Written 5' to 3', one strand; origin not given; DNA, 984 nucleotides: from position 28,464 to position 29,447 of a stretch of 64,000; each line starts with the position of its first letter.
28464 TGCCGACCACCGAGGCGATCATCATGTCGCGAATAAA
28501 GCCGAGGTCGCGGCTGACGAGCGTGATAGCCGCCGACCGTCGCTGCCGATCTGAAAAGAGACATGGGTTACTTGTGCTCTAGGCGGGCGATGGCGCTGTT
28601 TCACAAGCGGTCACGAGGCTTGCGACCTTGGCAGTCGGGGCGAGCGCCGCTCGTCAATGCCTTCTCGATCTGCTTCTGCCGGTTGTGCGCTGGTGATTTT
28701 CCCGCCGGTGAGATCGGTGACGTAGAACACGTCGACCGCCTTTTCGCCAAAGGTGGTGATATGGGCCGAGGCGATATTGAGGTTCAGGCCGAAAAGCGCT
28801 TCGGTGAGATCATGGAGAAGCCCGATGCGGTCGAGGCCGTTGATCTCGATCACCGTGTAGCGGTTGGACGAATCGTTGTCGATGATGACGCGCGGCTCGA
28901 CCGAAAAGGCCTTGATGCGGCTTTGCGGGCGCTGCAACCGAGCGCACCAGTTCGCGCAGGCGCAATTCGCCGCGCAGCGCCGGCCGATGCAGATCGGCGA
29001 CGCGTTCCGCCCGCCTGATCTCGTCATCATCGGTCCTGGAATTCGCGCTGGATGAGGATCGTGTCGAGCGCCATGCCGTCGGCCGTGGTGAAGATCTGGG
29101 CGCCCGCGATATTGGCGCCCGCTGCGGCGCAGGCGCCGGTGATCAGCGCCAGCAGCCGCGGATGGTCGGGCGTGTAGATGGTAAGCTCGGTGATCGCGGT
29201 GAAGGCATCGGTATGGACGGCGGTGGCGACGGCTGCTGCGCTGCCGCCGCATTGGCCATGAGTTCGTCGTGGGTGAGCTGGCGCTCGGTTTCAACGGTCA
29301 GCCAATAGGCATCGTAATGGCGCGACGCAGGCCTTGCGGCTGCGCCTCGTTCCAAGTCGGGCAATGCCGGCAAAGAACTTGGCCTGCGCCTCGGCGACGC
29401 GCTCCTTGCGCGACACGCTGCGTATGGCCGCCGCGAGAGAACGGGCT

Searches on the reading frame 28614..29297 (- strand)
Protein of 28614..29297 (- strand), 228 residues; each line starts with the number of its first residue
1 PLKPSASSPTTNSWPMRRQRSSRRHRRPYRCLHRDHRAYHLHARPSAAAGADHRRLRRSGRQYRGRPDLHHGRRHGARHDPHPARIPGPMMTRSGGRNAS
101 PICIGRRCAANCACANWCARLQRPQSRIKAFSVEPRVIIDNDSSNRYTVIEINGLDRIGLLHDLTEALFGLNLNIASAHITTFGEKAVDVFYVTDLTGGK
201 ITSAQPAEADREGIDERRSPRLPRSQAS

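Call 28: search_protein_families(library=pfam, proteins=[window:28614-29297:-], max_evalue=0.001)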
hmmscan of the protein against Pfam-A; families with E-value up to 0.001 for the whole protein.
window:28614-29297:- (228 aa): 2 families
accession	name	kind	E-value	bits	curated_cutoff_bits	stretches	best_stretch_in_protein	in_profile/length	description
PF01842.31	ACT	-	1.3e-06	28.5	27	1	148-195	1-50/66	ACT domain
PF24931.1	ACT_ACR9_3rd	-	2.4e-05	24.8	27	1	137-204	2-70/98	ACR9-like, ACT-like domain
